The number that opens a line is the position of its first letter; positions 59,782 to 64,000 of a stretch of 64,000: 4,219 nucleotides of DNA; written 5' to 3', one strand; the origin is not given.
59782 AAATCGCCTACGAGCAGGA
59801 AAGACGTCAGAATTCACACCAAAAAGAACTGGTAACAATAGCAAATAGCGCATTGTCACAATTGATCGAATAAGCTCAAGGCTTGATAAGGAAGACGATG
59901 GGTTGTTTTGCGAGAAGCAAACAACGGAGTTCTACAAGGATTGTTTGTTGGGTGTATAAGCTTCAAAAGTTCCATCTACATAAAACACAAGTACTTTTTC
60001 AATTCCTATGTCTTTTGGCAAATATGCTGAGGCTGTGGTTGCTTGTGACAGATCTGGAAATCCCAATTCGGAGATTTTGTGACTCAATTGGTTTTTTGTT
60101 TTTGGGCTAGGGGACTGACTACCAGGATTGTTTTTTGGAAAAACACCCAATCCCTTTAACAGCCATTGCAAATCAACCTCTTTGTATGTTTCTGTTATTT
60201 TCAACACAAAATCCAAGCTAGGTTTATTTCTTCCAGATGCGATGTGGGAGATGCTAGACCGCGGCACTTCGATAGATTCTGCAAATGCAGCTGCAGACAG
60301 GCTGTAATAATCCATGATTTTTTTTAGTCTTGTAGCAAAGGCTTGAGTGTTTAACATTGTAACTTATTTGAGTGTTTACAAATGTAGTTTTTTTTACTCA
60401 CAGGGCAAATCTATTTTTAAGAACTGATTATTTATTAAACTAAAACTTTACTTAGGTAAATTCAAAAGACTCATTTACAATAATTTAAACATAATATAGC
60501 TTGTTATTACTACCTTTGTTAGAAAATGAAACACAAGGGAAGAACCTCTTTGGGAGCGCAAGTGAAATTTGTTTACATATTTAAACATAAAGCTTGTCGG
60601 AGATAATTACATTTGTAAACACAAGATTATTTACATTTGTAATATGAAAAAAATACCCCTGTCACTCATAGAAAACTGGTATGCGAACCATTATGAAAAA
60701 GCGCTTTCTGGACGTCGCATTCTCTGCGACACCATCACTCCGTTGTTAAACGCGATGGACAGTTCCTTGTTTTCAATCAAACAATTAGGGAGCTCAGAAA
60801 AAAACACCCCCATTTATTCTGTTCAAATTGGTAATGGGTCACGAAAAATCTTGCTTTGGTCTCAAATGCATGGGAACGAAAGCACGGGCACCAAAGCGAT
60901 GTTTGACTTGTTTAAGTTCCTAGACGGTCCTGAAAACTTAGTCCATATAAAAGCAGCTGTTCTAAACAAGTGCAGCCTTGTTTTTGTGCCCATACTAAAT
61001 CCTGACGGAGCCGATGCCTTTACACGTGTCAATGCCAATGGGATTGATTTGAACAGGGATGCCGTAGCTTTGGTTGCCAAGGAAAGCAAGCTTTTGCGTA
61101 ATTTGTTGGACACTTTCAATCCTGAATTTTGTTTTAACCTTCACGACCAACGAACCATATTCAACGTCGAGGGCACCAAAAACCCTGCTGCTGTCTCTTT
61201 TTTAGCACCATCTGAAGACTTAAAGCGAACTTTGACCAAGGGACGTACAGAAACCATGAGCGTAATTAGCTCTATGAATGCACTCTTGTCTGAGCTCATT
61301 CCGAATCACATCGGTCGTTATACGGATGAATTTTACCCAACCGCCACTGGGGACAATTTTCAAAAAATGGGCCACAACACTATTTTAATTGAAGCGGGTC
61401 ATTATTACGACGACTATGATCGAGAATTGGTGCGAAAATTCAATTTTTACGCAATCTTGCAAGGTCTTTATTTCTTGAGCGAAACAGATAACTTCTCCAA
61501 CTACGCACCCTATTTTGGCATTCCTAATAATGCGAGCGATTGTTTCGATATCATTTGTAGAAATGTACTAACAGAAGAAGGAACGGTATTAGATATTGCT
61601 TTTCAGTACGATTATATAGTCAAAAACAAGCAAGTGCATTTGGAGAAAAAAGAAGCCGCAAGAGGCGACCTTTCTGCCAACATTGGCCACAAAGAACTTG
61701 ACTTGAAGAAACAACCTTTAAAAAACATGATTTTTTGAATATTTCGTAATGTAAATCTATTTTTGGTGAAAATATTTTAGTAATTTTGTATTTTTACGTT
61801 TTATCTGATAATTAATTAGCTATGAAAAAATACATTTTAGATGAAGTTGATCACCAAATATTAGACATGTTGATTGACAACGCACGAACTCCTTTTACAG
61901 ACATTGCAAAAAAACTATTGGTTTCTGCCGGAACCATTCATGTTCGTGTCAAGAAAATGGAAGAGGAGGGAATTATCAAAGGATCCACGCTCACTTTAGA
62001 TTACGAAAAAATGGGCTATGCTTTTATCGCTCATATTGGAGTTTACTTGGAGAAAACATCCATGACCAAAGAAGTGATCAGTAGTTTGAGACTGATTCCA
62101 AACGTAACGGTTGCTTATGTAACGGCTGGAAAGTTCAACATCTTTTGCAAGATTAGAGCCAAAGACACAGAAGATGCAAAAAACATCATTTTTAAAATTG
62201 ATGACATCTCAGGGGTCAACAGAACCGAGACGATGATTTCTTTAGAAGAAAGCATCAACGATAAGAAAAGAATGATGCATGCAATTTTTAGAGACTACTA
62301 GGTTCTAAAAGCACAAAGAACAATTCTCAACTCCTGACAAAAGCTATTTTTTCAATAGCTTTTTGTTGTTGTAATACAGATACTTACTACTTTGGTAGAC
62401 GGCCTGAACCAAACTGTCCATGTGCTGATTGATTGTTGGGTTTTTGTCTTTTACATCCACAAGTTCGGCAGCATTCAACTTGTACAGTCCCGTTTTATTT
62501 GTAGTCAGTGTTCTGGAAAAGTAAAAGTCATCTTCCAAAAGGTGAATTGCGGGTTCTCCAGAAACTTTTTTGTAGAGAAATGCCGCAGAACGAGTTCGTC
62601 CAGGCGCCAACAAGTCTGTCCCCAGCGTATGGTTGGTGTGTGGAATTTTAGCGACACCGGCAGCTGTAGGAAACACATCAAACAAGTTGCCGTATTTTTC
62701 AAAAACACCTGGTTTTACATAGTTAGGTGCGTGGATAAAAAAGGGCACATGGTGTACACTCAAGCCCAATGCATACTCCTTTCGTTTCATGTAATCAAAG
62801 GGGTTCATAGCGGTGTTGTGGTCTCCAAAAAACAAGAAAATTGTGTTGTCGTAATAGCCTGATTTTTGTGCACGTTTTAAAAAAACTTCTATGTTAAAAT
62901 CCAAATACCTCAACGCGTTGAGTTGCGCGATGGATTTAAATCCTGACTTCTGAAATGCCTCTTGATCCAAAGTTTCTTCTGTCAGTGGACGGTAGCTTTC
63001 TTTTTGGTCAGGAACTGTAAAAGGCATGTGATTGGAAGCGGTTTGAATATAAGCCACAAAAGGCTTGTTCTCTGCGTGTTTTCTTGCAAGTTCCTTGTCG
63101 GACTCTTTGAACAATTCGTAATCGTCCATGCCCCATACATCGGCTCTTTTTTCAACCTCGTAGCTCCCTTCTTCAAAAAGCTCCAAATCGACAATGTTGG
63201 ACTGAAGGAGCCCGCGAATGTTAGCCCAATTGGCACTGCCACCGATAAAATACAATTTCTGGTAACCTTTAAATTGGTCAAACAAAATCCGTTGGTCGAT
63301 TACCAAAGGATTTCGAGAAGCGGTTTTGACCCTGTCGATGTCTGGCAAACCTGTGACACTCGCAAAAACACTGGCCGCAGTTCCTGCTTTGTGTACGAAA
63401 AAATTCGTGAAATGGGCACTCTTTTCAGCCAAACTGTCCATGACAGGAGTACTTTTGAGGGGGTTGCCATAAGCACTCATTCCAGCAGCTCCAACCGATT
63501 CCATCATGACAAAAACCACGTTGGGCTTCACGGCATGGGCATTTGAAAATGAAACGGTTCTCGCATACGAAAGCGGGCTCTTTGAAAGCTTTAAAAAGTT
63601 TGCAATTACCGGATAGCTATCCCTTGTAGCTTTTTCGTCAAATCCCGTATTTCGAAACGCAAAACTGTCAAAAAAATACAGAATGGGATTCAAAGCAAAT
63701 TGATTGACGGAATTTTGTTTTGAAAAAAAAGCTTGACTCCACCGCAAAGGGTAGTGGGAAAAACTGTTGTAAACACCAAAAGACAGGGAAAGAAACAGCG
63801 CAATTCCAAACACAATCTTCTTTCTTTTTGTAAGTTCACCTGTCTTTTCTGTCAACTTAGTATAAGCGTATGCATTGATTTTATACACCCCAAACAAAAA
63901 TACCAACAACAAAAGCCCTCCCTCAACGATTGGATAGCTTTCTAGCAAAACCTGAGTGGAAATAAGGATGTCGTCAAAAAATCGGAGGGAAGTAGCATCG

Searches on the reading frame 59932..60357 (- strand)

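Call 38: search_protein_families(library=pfam, proteins=[window:59932-60357:-], max_evalue=0.001)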
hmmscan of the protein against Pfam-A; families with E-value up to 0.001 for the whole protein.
window:59932-60357:- (141 aa): 4 families
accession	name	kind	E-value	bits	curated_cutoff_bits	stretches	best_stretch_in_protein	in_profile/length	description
PF01381.28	HTH_3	-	5.2e-08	33.2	23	1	19-66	9-55/55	Helix-turn-helix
PF12844.13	HTH_19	-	3e-06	27.5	30.2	1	10-71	3-63/64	Helix-turn-helix domain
PF13560.12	HTH_31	-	4.2e-06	27.4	27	1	7-59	2-55/64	Helix-turn-helix domain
PF07022.19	Phage_CI_repr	-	5e-05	24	22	1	10-69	2-60/65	Bacteriophage CI repressor helix-turn-helix domain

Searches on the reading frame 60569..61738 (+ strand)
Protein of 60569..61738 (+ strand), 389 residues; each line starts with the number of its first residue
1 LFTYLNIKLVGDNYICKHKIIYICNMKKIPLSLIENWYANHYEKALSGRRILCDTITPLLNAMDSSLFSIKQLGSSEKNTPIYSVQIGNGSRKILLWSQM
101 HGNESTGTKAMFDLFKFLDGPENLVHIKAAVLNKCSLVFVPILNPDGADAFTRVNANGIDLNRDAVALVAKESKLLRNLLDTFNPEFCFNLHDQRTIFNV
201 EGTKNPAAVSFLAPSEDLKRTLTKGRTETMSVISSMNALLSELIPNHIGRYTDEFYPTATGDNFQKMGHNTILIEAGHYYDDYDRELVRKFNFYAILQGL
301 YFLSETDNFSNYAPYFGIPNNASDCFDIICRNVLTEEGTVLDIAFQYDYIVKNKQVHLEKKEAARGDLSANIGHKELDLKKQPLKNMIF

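Call 38: search_protein_families(library=pfam, proteins=[window:60569-61738:+], max_evalue=0.001)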
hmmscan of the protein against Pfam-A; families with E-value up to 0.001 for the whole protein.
window:60569-61738:+ (389 aa): 1 family
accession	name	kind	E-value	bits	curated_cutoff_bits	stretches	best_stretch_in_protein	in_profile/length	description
PF00246.29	Peptidase_M14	-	5.3e-11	43.1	21.6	1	60-164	8-132/286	Zinc carboxypeptidase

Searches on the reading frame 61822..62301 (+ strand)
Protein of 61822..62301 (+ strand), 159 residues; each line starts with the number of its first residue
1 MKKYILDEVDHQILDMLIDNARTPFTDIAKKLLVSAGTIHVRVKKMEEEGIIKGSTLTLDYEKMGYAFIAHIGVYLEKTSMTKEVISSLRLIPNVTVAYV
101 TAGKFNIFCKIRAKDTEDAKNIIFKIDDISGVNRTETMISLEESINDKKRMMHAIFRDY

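Call 38: search_protein_families(library=pfam, proteins=[window:61822-62301:+], max_evalue=0.001)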
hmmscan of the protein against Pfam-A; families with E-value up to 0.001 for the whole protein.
window:61822-62301:+ (159 aa): 6 families
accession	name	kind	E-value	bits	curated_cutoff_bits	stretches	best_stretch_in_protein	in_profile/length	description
PF13412.12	HTH_24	-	1.7e-14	53.6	21.9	1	6-53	1-48/48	Winged helix-turn-helix DNA-binding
PF01037.27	AsnC_trans_reg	-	1.2e-13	51.1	25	1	72-143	1-73/73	Lrp/AsnC ligand binding domain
PF13404.12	HTH_AsnC-type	-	4.2e-13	49.3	27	1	6-47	1-42/42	AsnC-type helix-turn-helix domain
PF12802.13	MarR_2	-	1.2e-05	25.8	27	1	10-52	7-50/61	MarR family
PF01047.28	MarR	-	0.00023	21.5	24.6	1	10-53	5-48/59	MarR family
PF22451.2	NirdL-like_HTH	-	0.00089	19.2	27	0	22-52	16-46/47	Siroheme decarboxylase NirDL-like HTH domain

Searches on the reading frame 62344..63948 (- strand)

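Call 38: search_protein_families(library=pfam, proteins=[window:62344-63948:-], max_evalue=0.001)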
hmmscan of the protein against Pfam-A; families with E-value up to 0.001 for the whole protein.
window:62344-63948:- (534 aa): 1 family
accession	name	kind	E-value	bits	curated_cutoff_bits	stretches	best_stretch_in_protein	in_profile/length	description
PF00884.28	Sulfatase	-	3e-41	142.2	25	1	142-434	1-300/301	Sulfatase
